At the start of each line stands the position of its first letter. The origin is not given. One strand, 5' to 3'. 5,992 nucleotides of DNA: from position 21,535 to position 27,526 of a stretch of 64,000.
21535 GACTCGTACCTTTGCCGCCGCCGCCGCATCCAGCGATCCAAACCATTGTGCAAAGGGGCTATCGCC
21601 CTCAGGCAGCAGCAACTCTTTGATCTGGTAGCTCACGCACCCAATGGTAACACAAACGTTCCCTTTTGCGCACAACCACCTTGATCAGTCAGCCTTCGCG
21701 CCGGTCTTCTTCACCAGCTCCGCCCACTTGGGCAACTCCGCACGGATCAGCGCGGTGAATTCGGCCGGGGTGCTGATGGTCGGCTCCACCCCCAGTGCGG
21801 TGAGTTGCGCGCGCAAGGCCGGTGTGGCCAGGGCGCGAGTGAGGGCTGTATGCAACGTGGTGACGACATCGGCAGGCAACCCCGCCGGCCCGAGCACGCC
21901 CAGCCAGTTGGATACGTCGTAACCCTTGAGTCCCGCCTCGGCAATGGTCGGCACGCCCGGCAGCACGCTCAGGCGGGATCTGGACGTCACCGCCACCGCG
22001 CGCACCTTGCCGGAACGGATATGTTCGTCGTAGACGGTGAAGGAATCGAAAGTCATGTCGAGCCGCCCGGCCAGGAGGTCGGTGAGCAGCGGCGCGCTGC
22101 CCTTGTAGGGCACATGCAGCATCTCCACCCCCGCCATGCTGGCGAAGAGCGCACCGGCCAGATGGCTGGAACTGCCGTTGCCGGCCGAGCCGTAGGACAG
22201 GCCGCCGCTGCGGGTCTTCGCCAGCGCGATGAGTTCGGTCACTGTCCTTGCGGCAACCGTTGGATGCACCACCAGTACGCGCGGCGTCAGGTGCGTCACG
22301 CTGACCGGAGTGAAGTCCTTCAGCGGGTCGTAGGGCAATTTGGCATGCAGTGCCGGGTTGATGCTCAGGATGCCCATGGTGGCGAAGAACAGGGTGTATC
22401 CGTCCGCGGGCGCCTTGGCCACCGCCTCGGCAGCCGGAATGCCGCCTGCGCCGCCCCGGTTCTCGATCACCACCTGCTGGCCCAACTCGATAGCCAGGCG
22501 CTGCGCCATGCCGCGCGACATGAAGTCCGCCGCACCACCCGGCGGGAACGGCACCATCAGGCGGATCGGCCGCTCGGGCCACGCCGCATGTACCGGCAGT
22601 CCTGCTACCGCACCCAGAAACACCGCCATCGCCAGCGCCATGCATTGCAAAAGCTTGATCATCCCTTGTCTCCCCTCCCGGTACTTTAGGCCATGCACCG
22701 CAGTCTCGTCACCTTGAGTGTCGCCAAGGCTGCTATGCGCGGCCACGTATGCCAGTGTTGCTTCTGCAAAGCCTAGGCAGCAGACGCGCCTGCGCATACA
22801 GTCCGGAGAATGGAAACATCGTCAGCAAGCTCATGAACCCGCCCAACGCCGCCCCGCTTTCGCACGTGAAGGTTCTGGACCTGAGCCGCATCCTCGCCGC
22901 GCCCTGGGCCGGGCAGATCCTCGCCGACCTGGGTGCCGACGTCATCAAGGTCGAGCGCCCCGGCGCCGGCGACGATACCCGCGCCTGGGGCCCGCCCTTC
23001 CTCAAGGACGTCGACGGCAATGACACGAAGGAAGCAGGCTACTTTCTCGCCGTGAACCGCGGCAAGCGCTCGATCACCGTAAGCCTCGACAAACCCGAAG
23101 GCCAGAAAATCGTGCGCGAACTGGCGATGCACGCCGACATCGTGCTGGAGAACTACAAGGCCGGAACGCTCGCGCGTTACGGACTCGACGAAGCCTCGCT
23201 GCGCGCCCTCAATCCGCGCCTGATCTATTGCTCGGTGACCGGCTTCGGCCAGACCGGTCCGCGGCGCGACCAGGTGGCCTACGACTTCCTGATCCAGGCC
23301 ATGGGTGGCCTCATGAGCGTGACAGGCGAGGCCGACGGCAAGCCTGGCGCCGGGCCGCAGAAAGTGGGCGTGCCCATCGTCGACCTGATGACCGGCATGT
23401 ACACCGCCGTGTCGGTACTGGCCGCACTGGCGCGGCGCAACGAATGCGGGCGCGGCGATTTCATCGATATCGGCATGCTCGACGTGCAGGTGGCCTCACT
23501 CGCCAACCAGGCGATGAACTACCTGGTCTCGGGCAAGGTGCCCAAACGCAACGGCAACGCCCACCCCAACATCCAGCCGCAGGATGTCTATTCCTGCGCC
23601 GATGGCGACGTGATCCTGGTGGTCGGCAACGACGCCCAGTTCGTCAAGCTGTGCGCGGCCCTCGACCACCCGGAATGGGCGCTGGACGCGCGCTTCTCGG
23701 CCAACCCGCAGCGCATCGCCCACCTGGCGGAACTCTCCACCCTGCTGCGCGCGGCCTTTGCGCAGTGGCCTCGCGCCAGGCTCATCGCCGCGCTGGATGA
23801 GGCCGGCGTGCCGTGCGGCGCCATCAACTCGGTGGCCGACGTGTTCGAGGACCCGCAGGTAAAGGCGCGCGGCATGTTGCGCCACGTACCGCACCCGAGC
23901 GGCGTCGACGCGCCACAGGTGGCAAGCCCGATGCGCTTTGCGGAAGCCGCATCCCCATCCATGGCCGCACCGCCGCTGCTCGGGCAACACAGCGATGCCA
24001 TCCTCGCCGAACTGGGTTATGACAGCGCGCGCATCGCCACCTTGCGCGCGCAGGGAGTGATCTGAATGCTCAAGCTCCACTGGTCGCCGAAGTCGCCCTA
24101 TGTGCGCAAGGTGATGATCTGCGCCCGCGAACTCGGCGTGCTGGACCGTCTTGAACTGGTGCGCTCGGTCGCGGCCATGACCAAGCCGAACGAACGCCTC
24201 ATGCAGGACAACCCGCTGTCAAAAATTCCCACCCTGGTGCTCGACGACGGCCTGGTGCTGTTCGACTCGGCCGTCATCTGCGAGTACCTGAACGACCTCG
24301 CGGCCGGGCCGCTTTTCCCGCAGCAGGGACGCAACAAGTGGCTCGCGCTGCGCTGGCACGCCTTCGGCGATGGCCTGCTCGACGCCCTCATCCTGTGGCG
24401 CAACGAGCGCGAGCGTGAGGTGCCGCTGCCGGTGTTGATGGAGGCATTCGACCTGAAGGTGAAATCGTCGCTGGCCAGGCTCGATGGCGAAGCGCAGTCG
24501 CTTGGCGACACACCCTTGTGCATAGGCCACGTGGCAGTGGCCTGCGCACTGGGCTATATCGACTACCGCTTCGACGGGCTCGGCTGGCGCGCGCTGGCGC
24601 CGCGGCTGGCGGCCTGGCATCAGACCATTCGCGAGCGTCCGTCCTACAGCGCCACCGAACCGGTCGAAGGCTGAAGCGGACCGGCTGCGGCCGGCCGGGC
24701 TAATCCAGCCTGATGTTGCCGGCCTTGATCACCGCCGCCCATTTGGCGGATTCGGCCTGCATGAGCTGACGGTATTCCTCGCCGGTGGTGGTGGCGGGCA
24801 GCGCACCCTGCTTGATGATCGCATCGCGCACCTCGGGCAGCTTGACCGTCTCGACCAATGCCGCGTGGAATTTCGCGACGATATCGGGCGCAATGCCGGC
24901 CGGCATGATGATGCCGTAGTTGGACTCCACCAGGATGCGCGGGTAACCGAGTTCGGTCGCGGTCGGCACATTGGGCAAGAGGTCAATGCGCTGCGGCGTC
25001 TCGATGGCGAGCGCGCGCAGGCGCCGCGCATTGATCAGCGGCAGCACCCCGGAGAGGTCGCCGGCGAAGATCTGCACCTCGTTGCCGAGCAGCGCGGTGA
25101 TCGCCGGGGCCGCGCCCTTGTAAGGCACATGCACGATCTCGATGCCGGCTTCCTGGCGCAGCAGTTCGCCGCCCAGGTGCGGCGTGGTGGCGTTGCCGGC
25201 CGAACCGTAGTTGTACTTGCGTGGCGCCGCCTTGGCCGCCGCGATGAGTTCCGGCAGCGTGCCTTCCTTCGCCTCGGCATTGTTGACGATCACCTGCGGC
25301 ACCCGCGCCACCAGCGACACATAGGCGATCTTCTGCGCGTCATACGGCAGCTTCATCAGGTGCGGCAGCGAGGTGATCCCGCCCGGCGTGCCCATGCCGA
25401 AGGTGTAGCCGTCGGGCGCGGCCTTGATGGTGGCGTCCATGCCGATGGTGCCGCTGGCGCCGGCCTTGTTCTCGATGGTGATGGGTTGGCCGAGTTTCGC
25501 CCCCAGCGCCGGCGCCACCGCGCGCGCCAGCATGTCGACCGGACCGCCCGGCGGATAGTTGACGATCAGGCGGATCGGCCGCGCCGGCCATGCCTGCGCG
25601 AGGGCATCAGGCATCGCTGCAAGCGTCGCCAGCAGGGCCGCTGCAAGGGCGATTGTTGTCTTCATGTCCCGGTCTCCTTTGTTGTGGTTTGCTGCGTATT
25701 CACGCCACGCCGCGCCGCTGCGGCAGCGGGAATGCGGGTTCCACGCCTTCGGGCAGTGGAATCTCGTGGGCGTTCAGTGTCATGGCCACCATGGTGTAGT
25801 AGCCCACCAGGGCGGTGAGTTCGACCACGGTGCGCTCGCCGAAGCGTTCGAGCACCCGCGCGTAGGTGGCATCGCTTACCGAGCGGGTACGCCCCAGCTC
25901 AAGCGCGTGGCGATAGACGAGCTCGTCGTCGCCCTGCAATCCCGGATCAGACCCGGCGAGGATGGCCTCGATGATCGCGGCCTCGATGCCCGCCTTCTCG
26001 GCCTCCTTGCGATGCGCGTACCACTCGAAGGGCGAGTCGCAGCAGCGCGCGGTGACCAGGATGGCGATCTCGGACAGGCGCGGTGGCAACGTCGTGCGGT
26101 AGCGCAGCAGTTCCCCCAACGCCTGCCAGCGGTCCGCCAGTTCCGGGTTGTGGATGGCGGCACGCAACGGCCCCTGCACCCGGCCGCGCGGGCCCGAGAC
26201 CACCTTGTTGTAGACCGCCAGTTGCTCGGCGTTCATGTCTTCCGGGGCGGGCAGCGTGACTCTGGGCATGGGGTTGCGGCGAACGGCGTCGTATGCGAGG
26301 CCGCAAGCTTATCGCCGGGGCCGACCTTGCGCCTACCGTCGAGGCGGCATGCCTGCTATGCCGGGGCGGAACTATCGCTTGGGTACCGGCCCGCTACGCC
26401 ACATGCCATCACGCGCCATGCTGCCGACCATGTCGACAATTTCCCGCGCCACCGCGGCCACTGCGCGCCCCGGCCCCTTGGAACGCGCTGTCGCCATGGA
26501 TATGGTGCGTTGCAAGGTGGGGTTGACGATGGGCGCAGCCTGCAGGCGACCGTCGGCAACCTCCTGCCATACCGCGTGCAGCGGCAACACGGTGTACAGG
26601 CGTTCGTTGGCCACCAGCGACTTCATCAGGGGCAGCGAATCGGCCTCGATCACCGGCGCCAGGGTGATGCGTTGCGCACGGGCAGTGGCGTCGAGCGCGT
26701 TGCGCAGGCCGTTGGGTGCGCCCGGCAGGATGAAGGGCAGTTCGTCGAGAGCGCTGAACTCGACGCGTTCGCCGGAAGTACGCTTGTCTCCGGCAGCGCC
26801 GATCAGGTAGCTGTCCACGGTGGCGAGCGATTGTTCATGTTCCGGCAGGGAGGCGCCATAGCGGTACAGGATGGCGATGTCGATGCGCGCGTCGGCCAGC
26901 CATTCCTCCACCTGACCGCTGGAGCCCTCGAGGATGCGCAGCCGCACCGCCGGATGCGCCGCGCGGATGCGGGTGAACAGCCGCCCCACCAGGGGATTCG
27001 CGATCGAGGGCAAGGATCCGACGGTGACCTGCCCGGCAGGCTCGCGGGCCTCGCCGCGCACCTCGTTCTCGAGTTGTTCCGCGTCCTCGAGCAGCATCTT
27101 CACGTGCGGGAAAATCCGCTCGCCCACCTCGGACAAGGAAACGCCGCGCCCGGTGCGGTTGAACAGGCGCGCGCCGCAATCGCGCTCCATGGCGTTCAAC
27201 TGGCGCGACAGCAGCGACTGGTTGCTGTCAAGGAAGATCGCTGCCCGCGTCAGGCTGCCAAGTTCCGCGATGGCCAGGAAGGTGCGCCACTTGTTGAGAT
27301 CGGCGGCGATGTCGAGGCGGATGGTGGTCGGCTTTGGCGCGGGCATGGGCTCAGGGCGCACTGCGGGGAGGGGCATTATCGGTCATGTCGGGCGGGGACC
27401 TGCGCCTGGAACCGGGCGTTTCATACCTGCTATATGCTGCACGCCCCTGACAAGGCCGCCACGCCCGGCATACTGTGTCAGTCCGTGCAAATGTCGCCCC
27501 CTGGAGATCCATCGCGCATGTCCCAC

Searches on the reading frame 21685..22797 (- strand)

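Call 75: search_protein_families(library=pfam, proteins=[window:21685-22797:-], max_evalue=0.00001)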
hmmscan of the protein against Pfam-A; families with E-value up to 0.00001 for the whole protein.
window:21685-22797:- (370 aa): 1 family
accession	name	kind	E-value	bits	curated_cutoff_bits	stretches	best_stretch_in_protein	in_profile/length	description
PF03401.19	TctC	-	2.5e-69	234.3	27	1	95-366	3-273/274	Tripartite tricarboxylate transporter family receptor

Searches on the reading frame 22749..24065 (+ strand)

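Call 19: search_protein_families(library=pfam, proteins=[window:22749-24065:+], max_evalue=0.00001)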
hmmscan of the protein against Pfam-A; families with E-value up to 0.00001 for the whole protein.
window:22749-24065:+ (438 aa): 1 family
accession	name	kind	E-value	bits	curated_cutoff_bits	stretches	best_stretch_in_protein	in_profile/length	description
PF02515.22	CoA_transf_3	-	1e-127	426.7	23.3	1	37-415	1-366/366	CoA-transferase family III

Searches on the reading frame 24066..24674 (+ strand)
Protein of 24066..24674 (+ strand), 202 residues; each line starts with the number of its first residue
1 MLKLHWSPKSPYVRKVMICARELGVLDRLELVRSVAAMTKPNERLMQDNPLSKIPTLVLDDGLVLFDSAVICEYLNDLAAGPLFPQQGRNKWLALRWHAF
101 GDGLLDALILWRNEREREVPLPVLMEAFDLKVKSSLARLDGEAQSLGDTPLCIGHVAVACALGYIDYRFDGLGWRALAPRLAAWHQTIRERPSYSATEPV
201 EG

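Call 19: search_protein_families(library=pfam, proteins=[window:24066-24674:+], max_evalue=0.00001)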
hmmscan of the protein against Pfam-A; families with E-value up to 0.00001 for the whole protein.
window:24066-24674:+ (202 aa): 4 families
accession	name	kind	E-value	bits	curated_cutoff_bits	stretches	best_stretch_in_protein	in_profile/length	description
PF13409.12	GST_N_2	-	3.9e-17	63.1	25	1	10-77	2-69/70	Glutathione S-transferase, N-terminal domain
PF13417.12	GST_N_3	-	5.2e-13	49.6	22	1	4-82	1-74/75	Glutathione S-transferase, N-terminal domain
PF02798.26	GST_N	-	1.9e-07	31.7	20.9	1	8-76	9-75/76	Glutathione S-transferase, N-terminal domain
PF13410.11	GST_C_2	-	2.4e-06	28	24.9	1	129-186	8-68/69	Glutathione S-transferase, C-terminal domain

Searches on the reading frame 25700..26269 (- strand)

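Call 19: search_protein_families(library=pfam, proteins=[window:25700-26269:-], max_evalue=0.00001)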
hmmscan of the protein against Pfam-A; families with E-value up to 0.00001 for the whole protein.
window:25700-26269:- (189 aa): 1 family
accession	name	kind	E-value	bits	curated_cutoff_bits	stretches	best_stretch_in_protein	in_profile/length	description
PF02627.25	CMD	-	1e-06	29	23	1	42-109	1-68/84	Carboxymuconolactone decarboxylase family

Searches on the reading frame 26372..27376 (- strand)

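Call 19: search_protein_families(library=pfam, proteins=[window:26372-27376:-], max_evalue=0.00001)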
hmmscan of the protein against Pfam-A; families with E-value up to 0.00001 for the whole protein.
window:26372-27376:- (334 aa): 2 families
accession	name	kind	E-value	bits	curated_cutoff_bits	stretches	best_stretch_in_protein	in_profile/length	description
PF03466.25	LysR_substrate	-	6.7e-36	124.1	28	1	111-315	2-206/209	LysR substrate binding domain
PF00126.33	HTH_1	-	2.7e-17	62.9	26.6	1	27-86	1-60/60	Bacterial regulatory helix-turn-helix protein, lysR family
